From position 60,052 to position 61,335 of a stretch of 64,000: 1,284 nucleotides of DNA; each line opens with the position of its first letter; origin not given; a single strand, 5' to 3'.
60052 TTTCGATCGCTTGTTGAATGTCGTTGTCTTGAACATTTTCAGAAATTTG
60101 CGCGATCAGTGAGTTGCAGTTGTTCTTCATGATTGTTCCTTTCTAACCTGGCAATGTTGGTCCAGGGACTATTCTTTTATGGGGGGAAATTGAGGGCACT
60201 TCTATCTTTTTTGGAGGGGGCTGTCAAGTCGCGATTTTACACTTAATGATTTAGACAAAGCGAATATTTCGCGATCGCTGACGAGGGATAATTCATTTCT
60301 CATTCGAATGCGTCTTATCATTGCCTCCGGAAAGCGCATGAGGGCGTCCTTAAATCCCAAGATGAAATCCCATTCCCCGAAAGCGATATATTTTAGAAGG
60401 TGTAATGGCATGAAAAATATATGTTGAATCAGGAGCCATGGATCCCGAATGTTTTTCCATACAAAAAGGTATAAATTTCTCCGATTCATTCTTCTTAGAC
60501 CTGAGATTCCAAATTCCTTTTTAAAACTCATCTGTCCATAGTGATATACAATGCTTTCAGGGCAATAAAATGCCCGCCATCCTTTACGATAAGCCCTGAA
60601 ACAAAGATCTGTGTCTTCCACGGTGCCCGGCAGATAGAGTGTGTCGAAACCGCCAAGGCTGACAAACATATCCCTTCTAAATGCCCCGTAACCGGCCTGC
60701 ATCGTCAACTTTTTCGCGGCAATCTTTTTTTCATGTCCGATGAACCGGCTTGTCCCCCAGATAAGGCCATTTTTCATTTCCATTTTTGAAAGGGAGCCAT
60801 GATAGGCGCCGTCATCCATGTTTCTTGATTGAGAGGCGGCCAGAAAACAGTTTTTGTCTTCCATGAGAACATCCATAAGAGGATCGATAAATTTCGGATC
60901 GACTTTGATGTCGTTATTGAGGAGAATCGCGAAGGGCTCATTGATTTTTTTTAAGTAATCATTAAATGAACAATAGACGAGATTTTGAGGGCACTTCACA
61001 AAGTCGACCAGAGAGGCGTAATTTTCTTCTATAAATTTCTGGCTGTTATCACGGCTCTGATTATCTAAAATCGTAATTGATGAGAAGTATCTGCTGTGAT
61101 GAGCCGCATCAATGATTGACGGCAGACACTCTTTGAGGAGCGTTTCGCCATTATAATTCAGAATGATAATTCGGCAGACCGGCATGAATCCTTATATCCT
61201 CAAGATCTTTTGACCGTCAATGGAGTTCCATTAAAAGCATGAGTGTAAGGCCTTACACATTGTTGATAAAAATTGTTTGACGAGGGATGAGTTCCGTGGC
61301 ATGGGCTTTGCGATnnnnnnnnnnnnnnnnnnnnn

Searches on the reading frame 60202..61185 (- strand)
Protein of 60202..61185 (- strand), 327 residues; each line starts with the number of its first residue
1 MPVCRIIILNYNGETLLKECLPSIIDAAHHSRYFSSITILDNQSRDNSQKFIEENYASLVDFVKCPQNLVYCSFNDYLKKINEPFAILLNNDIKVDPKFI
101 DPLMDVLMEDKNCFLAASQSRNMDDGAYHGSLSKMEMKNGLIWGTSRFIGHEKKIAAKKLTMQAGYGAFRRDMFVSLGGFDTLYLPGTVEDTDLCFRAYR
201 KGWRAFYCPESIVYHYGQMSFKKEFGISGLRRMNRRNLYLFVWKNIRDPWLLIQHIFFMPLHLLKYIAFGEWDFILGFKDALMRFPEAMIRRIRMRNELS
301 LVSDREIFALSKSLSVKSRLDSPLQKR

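Call 28: search_protein_families(library=pfam, proteins=[window:60202-61185:-])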
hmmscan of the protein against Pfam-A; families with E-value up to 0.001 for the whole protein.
window:60202-61185:- (327 aa): 3 families
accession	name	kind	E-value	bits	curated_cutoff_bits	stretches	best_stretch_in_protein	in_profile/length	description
PF00535.33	Glycos_transf_2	-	4.8e-10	40.1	23.3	1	6-174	2-164/168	Glycosyl transferase family 2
PF13641.12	Glyco_tranf_2_3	-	4.8e-08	33.7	27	1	4-223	3-219/230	Glycosyltransferase like family 2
PF13632.12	Glyco_trans_2_3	-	3.4e-06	27.5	27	1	168-269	78-170/198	Glycosyl transferase family group 2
